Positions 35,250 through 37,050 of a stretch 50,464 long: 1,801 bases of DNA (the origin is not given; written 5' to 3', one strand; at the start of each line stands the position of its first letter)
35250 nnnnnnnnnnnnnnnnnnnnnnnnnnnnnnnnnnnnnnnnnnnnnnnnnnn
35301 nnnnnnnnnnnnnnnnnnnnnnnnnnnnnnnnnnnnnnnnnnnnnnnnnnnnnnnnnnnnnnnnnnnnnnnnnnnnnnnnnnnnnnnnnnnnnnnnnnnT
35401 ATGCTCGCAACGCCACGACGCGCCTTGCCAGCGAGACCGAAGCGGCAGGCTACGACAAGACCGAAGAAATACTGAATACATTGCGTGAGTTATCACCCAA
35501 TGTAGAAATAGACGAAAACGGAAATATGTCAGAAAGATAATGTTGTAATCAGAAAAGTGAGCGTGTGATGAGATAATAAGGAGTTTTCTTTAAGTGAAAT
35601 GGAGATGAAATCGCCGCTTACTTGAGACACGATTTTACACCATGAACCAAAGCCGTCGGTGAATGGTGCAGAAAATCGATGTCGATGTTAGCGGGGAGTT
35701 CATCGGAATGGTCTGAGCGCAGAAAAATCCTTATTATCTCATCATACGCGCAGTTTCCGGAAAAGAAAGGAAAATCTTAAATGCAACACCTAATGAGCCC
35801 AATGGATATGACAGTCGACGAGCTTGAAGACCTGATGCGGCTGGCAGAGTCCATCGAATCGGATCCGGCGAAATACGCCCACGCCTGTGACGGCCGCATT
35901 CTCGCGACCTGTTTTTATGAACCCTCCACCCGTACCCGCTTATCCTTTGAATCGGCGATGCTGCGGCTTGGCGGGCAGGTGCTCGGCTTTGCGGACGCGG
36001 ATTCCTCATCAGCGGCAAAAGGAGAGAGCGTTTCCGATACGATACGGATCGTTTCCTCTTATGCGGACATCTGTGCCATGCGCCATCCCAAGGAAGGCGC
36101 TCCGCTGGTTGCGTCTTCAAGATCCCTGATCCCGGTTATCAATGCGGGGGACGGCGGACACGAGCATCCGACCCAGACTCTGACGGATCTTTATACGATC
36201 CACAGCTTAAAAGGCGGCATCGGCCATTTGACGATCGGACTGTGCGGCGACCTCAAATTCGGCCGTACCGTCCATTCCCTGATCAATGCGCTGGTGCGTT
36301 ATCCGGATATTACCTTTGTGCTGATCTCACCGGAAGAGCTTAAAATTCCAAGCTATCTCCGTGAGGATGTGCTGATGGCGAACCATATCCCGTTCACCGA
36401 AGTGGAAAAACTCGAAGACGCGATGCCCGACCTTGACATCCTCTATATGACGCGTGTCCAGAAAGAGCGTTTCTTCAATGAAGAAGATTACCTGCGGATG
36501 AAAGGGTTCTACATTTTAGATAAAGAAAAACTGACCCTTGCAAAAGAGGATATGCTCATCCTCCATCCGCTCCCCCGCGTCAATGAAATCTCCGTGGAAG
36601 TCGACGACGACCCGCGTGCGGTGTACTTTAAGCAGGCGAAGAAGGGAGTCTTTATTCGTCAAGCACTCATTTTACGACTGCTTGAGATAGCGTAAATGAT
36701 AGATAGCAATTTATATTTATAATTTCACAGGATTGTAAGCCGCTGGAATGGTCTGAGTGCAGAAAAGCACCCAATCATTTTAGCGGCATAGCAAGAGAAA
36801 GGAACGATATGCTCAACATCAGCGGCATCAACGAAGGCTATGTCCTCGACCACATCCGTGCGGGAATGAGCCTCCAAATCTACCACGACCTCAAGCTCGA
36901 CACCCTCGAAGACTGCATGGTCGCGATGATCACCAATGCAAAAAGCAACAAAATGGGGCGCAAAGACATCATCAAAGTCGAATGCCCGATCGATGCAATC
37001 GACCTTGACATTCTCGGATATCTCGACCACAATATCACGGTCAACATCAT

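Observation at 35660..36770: Repeated 5'-UTR motif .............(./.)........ before both pyrB and pyrI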

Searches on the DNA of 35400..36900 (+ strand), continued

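Call 63: search_rna_families(source=L085, start=2600, end=2960, threshold=evalue, max_evalue=10)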
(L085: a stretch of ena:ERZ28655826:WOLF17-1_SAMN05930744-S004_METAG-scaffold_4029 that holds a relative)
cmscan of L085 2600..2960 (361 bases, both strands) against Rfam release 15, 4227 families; matches with E-value up to 10: 4.
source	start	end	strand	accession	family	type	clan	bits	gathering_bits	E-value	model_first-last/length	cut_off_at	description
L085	2865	2926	-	RF00160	snoZ159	Gene; snRNA; snoRNA; CD-box;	CL00065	15.5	39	4.5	1-86/86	no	Small nucleolar RNA Z159/U59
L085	2669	2745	+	RF01166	sn3071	Gene; snRNA; snoRNA; CD-box;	-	14.4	40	4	1-77/77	no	Small nucleolar RNA sn3071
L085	2742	2843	+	RF01025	mir-934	Gene; miRNA;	-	14.3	80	6.7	4-80/83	no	mir-934 microRNA precursor family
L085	2719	2768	+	RF00612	SNORD75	Gene; snRNA; snoRNA; CD-box;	-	12.3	50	4.6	1-62/62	no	Small nucleolar RNA SNORD75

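Call 85: search_rna_families(sources=[L074, L061, L062, L028, L066, L001, L011, L030, L031, L072, L007, L044, L086, L090, L091, L094, L098, L104, L105, L077], threshold=gathering)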
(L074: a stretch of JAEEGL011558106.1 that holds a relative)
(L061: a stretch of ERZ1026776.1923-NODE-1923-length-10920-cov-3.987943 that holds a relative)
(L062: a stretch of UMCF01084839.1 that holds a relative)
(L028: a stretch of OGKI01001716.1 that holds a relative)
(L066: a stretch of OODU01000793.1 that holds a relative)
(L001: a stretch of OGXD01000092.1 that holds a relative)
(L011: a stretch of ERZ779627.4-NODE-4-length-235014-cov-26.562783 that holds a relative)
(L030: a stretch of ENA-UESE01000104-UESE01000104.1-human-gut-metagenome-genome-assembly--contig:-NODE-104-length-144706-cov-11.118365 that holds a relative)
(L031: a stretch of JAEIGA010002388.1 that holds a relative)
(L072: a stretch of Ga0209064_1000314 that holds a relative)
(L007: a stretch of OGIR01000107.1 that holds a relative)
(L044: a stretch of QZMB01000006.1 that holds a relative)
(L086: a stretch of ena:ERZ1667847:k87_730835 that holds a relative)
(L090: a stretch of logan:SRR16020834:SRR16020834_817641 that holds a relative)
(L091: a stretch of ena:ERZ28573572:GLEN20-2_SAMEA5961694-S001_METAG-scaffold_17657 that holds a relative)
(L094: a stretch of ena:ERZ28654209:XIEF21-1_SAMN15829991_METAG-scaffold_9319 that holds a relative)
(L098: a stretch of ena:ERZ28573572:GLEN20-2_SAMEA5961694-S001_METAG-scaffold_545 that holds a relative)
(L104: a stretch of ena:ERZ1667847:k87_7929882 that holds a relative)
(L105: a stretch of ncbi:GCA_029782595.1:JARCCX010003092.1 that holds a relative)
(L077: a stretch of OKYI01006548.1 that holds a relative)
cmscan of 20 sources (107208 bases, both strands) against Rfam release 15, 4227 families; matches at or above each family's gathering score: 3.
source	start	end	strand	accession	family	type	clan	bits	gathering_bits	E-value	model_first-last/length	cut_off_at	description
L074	1696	2027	+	RF00010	RNaseP_bact_a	Gene; ribozyme;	CL00002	312.4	100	3.7e-101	1-367/367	no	Bacterial RNase P class A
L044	3901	4252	-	RF00010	RNaseP_bact_a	Gene; ribozyme;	CL00002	303.9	100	2.8e-98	1-367/367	no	Bacterial RNase P class A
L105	7650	8133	-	RF00010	RNaseP_bact_a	Gene; ribozyme;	CL00002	235.1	100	6.1e-75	1-367/367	no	Bacterial RNase P class A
